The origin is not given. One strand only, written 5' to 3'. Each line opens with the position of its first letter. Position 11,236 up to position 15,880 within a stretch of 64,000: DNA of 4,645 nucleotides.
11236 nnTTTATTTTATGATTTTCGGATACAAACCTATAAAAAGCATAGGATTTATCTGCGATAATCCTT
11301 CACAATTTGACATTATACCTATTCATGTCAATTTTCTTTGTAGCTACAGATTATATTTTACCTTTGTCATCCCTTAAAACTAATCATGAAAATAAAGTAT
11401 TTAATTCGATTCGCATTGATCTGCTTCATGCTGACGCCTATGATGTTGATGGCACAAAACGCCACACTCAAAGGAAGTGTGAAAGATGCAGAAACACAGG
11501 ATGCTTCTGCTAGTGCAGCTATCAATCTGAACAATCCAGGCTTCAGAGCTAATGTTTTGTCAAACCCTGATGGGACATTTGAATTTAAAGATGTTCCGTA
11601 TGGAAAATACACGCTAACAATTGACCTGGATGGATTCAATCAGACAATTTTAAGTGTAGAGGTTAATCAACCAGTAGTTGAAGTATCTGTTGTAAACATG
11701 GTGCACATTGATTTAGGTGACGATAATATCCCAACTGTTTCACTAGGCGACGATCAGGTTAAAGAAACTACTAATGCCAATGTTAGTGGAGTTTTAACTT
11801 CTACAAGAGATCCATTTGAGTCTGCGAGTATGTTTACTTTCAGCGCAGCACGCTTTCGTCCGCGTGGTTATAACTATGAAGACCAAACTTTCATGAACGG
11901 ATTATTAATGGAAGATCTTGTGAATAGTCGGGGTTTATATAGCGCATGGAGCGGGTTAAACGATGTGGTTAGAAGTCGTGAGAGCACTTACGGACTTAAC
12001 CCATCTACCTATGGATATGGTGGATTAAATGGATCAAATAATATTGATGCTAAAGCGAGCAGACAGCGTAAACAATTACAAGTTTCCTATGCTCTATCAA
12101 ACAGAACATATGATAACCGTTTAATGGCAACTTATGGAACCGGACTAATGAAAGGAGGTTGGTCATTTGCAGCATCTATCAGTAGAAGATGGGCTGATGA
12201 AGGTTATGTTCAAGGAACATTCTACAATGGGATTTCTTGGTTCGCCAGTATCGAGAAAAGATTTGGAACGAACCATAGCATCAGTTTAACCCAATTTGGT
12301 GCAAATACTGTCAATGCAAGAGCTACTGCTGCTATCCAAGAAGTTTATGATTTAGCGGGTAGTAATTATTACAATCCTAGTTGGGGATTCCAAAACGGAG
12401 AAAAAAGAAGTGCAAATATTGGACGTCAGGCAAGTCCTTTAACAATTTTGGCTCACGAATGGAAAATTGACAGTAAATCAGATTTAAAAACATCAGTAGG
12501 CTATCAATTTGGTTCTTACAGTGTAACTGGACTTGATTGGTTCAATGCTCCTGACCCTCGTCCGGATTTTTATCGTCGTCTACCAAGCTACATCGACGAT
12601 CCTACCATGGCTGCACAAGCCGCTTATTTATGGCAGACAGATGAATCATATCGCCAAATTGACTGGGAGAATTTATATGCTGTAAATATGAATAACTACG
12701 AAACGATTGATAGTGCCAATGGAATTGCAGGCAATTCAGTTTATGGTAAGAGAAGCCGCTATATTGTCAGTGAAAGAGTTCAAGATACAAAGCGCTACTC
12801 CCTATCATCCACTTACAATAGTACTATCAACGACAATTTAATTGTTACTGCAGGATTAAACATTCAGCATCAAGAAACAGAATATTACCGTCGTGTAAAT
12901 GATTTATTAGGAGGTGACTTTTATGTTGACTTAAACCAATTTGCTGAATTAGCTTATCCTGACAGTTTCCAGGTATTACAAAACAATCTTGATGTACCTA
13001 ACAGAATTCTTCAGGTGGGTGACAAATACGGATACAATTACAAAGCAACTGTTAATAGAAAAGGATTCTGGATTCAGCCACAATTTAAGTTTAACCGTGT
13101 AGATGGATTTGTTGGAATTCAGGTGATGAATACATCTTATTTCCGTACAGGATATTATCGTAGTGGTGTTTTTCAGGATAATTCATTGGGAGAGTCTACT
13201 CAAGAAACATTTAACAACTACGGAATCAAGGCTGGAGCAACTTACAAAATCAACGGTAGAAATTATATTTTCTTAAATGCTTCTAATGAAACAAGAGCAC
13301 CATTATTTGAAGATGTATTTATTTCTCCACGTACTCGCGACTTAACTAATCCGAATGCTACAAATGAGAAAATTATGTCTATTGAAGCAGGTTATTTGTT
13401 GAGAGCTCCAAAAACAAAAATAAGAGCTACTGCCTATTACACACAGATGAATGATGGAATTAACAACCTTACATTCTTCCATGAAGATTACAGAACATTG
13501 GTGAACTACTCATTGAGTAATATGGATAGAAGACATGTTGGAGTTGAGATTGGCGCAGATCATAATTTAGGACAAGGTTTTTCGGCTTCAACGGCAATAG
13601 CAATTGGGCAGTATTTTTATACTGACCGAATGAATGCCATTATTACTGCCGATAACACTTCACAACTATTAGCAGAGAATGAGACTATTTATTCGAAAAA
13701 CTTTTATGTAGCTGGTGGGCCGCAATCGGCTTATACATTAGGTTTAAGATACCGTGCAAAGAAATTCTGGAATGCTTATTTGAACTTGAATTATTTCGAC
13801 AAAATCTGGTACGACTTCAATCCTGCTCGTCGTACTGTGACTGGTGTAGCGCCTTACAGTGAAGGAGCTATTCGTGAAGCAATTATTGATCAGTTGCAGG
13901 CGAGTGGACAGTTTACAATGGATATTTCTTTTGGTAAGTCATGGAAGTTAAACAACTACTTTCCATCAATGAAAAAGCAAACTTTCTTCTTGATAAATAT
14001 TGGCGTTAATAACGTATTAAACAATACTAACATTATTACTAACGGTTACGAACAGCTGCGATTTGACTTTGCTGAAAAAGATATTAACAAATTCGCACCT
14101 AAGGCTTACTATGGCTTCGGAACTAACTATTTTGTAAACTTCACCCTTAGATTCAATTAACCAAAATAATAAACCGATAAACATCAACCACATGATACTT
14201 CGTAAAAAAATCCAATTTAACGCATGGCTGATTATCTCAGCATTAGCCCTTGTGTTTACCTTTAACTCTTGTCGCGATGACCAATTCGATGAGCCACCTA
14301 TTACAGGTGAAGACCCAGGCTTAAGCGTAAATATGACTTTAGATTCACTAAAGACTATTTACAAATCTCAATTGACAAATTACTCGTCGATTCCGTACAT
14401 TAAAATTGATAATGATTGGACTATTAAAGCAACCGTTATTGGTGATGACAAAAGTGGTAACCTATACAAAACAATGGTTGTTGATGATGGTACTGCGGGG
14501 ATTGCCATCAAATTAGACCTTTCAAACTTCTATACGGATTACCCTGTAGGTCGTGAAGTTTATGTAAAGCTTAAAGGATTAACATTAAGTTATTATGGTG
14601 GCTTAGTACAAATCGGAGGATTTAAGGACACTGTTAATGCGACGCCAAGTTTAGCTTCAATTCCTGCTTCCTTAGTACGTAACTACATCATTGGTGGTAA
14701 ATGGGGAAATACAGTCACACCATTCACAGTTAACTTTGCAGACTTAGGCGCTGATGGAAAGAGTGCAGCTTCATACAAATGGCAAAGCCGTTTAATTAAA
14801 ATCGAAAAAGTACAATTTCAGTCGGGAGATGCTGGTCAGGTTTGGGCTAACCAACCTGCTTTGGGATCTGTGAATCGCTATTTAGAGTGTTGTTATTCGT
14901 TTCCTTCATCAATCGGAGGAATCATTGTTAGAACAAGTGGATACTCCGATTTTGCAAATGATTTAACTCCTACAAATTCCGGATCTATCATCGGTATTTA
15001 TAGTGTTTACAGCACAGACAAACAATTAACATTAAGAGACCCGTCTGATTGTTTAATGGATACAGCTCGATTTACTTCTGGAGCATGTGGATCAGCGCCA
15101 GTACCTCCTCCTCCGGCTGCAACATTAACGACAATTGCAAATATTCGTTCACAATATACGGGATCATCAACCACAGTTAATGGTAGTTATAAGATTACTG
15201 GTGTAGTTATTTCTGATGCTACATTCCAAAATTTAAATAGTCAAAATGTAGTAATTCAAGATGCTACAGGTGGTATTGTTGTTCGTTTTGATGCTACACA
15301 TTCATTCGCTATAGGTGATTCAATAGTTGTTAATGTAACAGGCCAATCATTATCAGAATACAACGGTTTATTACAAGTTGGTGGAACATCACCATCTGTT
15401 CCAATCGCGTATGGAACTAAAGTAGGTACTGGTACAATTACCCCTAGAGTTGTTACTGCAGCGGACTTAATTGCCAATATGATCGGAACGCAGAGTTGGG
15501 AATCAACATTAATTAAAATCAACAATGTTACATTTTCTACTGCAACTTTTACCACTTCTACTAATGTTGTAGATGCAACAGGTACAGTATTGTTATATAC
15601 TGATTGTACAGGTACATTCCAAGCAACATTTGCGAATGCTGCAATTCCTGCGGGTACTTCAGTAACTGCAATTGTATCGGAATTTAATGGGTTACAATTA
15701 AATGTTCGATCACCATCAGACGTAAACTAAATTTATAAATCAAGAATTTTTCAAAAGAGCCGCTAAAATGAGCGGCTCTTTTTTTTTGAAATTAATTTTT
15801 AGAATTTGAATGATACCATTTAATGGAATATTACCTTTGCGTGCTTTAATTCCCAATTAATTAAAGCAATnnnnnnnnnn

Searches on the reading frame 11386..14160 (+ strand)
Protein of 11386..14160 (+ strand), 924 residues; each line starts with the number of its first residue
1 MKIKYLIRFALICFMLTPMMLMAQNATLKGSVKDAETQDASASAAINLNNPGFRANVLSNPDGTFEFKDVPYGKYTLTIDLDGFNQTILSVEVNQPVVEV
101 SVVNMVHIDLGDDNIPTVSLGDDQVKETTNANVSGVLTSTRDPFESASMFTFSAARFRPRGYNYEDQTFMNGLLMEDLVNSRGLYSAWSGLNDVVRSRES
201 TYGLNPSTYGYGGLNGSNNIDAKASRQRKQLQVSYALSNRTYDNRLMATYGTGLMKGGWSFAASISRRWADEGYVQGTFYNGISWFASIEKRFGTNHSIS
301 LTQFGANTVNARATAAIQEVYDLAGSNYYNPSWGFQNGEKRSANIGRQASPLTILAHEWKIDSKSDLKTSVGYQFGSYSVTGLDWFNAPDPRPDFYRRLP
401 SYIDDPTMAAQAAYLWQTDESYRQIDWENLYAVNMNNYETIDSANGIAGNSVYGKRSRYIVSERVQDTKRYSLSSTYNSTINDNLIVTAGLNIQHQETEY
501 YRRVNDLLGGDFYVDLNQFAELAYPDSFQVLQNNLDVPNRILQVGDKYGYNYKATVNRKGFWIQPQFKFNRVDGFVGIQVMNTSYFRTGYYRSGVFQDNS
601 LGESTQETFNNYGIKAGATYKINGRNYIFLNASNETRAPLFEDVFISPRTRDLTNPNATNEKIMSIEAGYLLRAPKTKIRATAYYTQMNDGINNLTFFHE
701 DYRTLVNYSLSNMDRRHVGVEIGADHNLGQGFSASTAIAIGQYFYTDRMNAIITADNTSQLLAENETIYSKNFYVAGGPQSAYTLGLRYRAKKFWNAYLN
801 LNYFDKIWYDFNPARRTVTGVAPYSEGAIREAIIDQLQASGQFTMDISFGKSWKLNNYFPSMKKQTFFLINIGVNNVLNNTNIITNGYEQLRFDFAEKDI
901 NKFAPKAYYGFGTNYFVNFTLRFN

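Call 70: search_protein_families(library=pfam, proteins=[window:11386-14160:+], max_evalue=0.00001)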
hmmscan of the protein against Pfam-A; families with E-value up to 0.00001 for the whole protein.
window:11386-14160:+ (924 aa): 2 families
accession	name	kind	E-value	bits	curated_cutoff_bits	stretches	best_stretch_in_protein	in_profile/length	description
PF13620.12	CarboxypepD_reg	-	2.7e-10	40.9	32.3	1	27-96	1-74/82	Carboxypeptidase regulatory-like domain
PF13715.12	CarbopepD_reg_2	-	6.7e-07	29.7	32.2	1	28-96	1-67/88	CarboxypepD_reg-like domain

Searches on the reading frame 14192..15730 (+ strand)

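Call 70: search_protein_families(library=pfam, proteins=[window:14192-15730:+], max_evalue=0.00001)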
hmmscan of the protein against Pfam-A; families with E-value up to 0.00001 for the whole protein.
window:14192-15730:+ (512 aa): 1 family
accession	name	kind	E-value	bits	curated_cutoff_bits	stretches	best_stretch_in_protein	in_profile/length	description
PF18942.5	DUF5689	-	9.4e-91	303.9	28.6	2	46-286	2-216/217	Family of unknown function (DUF5689)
